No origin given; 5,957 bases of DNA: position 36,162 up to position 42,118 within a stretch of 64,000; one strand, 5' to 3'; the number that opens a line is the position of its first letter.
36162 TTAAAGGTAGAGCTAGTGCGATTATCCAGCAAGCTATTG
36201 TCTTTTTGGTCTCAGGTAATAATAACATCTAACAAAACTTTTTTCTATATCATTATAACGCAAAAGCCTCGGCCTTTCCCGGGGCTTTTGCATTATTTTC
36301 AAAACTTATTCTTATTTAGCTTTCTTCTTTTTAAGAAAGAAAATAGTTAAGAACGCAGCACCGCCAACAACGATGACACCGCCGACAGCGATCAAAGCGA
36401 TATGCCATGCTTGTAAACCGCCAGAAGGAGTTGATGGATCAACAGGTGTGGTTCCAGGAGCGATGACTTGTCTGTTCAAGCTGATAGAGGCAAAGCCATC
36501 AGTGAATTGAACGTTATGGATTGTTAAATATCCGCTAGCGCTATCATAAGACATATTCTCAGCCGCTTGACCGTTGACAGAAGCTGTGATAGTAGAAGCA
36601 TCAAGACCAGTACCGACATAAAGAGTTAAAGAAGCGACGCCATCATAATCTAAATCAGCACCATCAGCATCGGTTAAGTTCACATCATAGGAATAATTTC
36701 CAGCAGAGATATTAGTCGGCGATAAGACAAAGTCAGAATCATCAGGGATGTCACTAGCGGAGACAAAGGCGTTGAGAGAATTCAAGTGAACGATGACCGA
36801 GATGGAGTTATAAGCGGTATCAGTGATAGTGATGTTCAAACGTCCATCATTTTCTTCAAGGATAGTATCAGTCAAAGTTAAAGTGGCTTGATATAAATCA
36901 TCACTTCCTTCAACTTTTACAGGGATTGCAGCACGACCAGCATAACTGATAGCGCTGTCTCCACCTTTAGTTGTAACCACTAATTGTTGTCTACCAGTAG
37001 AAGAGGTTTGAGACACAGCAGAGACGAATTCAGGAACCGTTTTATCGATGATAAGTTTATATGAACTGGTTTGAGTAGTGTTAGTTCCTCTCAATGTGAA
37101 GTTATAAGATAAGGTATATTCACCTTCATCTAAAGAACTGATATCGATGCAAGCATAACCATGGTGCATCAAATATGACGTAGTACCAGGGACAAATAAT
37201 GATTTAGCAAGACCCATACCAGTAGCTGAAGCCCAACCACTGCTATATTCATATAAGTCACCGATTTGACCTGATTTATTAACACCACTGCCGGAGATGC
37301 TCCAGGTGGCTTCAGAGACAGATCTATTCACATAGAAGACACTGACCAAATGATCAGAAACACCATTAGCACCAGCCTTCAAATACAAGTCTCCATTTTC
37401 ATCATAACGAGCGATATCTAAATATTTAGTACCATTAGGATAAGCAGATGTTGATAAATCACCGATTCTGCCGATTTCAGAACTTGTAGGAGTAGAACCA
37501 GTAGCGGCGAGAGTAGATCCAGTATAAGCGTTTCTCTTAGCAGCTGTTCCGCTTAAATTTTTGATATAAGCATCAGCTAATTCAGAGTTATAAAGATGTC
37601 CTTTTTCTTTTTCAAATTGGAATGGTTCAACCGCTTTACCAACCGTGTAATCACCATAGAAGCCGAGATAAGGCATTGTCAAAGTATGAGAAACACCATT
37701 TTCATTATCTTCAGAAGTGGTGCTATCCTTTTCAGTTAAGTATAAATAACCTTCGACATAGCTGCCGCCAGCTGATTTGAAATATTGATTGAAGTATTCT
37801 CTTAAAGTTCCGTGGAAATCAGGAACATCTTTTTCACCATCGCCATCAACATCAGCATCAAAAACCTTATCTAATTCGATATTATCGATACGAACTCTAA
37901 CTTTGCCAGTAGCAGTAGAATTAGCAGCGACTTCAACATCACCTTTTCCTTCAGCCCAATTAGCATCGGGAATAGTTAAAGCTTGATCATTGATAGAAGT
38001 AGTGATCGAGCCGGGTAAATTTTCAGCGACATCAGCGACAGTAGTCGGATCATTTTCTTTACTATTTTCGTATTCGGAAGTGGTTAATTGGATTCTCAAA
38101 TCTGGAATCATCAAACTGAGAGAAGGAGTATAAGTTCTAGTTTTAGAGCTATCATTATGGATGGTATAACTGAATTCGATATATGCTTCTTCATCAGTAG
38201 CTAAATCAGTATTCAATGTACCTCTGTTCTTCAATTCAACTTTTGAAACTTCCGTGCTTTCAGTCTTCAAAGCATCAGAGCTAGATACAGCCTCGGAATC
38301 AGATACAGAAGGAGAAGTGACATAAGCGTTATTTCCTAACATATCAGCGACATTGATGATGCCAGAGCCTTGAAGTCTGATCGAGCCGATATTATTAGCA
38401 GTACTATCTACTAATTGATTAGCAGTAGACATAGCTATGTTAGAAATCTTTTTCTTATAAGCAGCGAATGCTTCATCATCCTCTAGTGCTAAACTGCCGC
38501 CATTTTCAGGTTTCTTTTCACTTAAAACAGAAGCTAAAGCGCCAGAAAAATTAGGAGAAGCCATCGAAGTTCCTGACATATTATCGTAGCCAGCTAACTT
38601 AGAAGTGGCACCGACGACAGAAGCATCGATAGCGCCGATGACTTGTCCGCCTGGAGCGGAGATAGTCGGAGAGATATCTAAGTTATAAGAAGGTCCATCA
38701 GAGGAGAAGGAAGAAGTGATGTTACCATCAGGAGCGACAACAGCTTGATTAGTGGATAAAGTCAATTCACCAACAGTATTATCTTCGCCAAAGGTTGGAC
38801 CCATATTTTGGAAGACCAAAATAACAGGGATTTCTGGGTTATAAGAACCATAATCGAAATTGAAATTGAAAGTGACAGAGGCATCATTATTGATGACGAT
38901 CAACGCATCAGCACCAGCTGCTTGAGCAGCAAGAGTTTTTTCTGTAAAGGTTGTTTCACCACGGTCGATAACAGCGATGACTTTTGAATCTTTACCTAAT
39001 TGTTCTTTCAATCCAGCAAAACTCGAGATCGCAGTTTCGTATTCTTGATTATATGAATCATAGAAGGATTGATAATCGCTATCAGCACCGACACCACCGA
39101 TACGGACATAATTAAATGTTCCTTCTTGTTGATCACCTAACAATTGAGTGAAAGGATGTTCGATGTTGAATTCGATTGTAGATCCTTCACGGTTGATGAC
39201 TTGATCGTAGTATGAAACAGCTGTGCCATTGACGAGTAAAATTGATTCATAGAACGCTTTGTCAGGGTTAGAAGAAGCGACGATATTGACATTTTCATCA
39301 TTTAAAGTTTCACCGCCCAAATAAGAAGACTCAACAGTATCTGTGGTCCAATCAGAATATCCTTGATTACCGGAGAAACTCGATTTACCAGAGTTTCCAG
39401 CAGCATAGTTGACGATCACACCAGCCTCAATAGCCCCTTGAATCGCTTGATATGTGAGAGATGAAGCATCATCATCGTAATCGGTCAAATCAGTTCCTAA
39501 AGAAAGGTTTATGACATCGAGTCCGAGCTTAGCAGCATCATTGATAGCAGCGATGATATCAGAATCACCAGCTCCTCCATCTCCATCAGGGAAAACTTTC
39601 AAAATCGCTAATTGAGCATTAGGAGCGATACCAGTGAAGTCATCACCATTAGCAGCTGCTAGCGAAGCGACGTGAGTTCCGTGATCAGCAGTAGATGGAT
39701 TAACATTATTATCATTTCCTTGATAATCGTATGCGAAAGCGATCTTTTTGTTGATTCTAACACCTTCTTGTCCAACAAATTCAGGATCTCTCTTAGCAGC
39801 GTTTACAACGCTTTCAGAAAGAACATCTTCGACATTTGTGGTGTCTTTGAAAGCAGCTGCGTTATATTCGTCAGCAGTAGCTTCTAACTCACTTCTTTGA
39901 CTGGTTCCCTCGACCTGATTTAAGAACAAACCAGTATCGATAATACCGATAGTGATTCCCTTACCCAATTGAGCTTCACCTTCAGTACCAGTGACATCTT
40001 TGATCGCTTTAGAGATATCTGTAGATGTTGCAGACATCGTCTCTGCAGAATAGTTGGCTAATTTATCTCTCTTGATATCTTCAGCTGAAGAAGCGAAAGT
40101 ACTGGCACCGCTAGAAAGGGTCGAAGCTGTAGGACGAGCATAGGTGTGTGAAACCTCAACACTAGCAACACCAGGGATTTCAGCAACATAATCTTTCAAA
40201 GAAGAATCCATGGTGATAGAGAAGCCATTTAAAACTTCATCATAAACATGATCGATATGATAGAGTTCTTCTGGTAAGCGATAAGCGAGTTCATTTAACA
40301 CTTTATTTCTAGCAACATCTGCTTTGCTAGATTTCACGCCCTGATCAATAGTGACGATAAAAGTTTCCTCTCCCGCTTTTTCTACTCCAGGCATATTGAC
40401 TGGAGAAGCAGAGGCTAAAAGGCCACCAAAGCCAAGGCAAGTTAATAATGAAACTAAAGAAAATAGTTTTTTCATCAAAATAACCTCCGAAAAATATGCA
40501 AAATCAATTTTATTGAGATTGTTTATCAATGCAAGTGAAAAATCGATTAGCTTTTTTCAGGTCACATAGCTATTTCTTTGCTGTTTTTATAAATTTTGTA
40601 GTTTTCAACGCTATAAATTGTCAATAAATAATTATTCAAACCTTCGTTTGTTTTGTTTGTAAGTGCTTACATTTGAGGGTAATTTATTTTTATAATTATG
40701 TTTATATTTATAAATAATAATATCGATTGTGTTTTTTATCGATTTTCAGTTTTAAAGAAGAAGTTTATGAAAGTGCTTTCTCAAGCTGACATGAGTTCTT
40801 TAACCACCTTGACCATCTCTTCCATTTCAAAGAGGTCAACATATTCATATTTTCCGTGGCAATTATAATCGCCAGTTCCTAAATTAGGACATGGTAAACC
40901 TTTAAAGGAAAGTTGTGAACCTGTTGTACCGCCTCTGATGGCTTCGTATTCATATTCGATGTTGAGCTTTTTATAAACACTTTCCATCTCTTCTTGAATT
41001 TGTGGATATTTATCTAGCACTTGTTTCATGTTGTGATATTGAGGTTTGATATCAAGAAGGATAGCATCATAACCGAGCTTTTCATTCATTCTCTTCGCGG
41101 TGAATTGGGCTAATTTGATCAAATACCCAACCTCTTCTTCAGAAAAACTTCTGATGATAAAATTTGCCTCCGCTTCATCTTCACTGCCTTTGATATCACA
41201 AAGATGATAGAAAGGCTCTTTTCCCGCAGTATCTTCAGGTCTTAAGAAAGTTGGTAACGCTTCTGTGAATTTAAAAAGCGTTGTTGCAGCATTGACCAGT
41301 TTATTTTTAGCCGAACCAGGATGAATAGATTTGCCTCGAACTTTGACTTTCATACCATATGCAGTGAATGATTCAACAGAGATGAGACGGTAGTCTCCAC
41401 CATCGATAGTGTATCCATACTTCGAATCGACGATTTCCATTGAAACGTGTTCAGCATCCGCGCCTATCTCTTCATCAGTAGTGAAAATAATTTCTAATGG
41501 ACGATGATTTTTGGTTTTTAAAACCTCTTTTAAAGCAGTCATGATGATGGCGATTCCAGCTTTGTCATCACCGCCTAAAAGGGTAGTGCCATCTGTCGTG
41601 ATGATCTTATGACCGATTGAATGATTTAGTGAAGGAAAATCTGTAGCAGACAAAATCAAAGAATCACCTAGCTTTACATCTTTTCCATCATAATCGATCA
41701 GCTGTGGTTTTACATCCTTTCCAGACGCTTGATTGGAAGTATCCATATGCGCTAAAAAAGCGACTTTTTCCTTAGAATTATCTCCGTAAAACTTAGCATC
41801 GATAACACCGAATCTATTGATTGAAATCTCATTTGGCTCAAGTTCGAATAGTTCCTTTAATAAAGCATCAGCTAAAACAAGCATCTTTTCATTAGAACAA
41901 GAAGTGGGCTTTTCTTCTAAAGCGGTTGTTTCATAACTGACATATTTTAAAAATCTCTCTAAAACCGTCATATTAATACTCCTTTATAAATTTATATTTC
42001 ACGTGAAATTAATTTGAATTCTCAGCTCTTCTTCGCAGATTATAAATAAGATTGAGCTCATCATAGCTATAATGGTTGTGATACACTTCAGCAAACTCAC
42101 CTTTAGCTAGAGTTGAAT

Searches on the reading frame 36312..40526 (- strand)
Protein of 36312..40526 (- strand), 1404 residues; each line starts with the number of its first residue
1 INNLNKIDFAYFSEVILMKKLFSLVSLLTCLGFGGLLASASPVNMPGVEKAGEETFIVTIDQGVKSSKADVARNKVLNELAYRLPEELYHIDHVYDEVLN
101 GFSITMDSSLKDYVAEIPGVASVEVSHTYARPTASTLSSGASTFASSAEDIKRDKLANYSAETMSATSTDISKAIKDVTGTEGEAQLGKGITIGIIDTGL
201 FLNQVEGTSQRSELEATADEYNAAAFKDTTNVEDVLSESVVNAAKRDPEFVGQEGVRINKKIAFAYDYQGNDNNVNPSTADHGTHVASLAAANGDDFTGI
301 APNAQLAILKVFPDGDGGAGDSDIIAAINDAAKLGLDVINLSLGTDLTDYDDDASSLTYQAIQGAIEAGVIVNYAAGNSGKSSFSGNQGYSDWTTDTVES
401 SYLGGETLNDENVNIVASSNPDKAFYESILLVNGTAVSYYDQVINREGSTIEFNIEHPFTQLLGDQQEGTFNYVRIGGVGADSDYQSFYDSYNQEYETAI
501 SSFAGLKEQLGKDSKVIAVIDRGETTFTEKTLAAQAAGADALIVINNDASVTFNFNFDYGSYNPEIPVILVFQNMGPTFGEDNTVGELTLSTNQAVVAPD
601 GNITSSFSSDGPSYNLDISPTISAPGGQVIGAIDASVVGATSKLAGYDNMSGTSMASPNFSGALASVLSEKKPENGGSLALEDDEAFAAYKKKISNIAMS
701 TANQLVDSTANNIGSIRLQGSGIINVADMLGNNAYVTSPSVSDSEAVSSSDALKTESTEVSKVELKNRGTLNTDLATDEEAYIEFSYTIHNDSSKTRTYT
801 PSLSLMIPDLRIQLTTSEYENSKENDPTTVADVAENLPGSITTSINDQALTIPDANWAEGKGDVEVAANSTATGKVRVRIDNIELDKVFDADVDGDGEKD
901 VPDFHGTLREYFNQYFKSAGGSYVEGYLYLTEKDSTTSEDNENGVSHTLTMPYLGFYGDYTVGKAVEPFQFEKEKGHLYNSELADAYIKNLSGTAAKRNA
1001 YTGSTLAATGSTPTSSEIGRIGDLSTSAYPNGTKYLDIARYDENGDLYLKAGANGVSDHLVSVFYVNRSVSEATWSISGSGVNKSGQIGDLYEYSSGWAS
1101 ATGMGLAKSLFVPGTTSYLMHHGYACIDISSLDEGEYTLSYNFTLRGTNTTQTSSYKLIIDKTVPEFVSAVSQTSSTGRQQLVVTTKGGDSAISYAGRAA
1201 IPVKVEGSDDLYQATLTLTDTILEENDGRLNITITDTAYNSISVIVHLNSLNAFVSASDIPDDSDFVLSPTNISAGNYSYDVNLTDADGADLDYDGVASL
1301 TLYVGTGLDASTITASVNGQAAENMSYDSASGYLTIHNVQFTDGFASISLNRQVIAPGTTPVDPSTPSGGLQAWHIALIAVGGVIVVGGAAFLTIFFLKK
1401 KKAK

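Call 82: search_protein_families(library=pfam, proteins=[window:36312-40526:-], max_evalue=0.001)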
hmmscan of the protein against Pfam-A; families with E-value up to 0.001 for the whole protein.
window:36312-40526:- (1404 aa): 3 families
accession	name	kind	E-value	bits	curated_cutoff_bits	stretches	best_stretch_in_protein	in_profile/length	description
PF00082.27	Peptidase_S8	-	2.1e-40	139.3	21.8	1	188-709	1-280/288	Subtilase family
PF02225.27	PA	-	4.2e-10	40.1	23.9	1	517-574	29-90/95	PA domain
PF05922.21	Inhibitor_I9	-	5.3e-05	24.2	21.2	1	55-129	1-79/82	Peptidase inhibitor I9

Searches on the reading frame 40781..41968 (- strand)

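Call 82: search_protein_families(library=pfam, proteins=[window:40781-41968:-], max_evalue=0.001)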
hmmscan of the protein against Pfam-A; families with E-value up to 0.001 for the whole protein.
window:40781-41968:- (395 aa): 3 families
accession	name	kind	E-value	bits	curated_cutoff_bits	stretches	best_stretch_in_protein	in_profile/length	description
PF05343.19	Peptidase_M42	-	1.4e-12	47.8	23.2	1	134-191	134-191/292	M42 glutamyl aminopeptidase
PF01546.33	Peptidase_M20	-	2.3e-12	47.7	24.6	1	134-393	35-204/206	Peptidase family M20/M25/M40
PF07687.19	M20_dimer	-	4.1e-07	30.4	21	1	199-284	2-92/107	Peptidase dimerisation domain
